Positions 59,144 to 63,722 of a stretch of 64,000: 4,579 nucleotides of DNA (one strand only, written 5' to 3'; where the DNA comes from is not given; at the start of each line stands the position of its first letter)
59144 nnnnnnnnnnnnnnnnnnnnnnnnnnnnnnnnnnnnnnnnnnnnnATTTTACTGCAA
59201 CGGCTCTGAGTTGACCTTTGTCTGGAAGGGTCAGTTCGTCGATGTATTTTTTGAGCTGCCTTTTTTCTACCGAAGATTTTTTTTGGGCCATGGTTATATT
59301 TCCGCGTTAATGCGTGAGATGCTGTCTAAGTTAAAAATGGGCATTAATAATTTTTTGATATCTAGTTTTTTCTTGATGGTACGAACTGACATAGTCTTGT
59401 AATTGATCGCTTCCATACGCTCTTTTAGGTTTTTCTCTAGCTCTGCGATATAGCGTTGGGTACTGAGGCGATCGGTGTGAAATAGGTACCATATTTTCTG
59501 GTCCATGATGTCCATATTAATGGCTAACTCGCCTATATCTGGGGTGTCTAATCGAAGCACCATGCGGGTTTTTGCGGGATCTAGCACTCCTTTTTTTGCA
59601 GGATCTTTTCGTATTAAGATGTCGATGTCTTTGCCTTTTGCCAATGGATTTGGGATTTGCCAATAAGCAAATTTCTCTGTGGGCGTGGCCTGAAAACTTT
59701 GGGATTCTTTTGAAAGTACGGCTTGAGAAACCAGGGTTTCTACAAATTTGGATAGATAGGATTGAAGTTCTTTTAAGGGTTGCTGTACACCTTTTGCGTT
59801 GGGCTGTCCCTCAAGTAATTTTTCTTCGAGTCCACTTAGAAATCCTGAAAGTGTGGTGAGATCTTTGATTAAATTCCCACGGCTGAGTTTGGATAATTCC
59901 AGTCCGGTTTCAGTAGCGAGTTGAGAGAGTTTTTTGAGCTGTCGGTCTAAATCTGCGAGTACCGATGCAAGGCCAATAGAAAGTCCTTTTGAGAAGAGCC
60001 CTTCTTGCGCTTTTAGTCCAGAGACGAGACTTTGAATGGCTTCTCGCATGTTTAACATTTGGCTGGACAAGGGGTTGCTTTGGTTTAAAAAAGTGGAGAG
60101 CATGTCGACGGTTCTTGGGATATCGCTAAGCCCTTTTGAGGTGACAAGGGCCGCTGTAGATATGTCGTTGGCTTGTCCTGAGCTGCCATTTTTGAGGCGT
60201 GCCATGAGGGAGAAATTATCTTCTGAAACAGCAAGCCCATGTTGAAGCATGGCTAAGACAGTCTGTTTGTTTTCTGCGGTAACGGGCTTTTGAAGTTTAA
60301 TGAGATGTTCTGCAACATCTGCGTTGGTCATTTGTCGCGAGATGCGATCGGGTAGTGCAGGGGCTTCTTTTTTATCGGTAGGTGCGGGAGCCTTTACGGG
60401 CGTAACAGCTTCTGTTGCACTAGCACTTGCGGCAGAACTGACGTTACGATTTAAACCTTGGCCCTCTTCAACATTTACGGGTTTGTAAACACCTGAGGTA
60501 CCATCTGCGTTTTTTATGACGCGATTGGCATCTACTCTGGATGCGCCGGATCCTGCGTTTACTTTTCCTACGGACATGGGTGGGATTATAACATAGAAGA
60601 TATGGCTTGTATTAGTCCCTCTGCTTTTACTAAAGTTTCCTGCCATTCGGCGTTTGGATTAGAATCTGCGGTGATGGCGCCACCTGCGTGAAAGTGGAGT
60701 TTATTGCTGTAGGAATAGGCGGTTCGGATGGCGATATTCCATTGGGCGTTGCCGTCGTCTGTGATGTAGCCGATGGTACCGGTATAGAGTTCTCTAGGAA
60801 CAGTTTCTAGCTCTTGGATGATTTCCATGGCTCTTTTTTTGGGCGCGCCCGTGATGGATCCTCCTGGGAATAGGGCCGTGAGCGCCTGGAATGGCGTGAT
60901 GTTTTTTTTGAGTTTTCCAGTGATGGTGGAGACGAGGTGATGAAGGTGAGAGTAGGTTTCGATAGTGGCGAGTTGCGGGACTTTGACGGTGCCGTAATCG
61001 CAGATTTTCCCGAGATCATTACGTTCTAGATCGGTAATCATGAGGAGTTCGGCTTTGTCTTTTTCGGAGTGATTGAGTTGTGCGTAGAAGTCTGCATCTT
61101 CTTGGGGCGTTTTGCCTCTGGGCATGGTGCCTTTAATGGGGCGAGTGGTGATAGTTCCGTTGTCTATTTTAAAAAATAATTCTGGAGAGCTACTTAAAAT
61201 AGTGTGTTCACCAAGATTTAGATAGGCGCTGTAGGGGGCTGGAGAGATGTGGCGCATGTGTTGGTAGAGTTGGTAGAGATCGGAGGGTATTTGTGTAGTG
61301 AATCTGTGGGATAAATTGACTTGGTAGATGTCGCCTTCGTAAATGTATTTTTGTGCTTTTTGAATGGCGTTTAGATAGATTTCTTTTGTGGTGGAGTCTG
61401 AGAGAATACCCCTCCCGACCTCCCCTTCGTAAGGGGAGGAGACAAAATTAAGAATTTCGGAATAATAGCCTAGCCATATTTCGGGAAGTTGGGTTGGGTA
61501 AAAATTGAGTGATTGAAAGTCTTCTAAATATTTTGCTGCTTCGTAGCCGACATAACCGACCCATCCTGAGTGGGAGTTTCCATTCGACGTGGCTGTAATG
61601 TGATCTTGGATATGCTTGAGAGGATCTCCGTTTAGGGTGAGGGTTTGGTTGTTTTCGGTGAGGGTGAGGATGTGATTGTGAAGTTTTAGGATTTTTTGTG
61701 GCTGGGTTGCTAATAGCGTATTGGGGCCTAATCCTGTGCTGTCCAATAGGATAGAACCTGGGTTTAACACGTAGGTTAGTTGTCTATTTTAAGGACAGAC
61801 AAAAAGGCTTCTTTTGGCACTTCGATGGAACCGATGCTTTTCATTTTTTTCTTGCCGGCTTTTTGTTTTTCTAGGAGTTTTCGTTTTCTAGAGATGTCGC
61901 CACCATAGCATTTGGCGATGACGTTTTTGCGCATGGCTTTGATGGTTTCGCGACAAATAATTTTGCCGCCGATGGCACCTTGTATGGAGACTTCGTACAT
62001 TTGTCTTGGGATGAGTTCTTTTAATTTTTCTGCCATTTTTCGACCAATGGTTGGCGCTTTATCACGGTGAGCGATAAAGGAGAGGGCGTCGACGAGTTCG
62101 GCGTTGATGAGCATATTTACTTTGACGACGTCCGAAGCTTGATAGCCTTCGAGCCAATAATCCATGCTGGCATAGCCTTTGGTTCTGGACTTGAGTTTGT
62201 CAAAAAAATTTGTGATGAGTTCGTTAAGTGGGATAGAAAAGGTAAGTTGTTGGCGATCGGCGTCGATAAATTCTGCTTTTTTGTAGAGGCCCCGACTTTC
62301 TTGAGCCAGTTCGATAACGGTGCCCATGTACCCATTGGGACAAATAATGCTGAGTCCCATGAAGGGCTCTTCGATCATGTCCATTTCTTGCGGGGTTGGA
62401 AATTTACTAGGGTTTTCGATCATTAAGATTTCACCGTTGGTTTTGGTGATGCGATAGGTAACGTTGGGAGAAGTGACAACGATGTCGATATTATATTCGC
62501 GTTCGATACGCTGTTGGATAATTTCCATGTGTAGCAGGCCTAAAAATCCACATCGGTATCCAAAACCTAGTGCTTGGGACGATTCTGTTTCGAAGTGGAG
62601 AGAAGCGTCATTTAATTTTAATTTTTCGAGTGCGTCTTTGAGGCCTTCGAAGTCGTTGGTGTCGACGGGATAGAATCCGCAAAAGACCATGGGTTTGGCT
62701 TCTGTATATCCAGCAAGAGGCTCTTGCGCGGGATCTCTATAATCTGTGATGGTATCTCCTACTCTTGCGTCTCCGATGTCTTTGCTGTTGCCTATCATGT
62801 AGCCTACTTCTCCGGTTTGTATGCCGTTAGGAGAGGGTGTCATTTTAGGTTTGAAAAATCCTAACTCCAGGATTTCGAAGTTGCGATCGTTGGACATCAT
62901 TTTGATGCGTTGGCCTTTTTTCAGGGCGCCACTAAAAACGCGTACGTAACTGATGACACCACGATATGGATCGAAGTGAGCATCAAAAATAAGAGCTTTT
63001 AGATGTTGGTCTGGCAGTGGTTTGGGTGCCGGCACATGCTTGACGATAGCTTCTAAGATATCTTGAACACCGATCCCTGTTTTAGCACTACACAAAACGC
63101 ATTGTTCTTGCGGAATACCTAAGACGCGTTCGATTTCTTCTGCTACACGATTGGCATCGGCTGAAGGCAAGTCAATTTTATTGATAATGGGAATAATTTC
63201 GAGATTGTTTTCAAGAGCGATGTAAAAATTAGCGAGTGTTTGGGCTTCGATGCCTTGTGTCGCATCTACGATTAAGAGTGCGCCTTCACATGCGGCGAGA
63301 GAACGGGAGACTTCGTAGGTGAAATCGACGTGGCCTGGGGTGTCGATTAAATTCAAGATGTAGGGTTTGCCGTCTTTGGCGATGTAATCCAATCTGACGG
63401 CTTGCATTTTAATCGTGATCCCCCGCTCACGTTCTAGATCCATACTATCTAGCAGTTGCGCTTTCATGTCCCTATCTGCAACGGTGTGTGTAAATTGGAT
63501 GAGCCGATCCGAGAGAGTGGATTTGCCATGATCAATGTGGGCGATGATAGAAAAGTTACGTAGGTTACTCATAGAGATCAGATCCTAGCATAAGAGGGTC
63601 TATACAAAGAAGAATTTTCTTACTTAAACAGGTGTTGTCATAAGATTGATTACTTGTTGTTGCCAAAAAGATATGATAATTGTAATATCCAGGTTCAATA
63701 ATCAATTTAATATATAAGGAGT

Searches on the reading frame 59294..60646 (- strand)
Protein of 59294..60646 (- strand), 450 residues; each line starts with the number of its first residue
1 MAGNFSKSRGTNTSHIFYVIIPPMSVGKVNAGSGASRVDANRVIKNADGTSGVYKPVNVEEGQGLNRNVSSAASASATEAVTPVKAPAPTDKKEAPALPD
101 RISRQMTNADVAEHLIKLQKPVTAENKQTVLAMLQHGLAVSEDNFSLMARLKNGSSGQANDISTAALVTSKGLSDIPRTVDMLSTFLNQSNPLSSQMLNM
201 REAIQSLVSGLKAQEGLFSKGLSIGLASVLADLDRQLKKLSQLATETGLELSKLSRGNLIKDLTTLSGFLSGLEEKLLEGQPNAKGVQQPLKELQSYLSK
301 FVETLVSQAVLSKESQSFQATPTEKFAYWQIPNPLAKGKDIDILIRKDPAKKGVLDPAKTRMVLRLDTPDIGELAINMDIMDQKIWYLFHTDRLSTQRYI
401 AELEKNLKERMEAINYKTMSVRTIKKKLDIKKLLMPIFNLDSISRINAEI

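Call 11: search_protein_families(library=pfam, proteins=[window:59294-60646:-], max_evalue=0.01)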
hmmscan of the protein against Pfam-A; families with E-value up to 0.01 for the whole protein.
window:59294-60646:- (450 aa): 1 family
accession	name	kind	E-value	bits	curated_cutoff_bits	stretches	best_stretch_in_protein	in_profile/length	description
PF02120.21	Flg_hook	-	0.00063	20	29.8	1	357-417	10-70/85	Flagellar hook-length control protein FliK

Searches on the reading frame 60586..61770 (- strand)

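Call 11: search_protein_families(library=pfam, proteins=[window:60586-61770:-], max_evalue=0.01)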
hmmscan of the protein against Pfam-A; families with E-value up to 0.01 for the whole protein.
window:60586-61770:- (394 aa): 2 families
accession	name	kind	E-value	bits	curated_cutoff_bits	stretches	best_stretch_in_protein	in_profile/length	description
PF00425.24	Chorismate_bind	-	4.5e-96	321.8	27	1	129-382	2-257/257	chorismate binding enzyme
PF04715.19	Anth_synt_I_N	-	1.6e-09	38.6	23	1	6-109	18-131/140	Anthranilate synthase component I, N terminal region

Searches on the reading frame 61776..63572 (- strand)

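Call 11: search_protein_families(library=pfam, proteins=[window:61776-63572:-], max_evalue=0.01)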
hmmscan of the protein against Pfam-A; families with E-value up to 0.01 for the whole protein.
window:61776-63572:- (598 aa): 9 families
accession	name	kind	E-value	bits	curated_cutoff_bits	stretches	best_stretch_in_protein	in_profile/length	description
PF00009.33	GTP_EFTU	-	2.9e-56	190.5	26.5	1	3-181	2-187/188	Elongation factor Tu GTP binding domain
PF06421.17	LepA_C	-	1.2e-48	164.1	29.7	1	489-595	1-107/107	GTP-binding protein LepA C-terminus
PF00679.30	EFG_C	-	6.6e-19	68.2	27.9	1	400-484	2-85/89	Elongation factor G C-terminus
PF03144.31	GTP_EFTU_D2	-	9e-10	39.3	30.3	1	205-276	1-73/73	Elongation factor Tu domain 2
PF22042.2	EF-G_D2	-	1.7e-06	28.5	27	1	191-230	2-39/84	Elongation factor G domain 2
PF14492.12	EFG_III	-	3.1e-06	27.6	27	1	293-366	3-73/75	Elongation Factor G, domain III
PF00071.28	Ras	-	7.4e-05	22.8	21.6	1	62-180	39-160/162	Ras family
PF01926.29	MMR_HSR1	-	0.0011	19.5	21.9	1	15-132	10-113/113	50S ribosome-binding GTPase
PF16658.11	RF3_C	-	0.0015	18.8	40.1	1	294-373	9-85/132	Class II release factor RF3, C-terminal domain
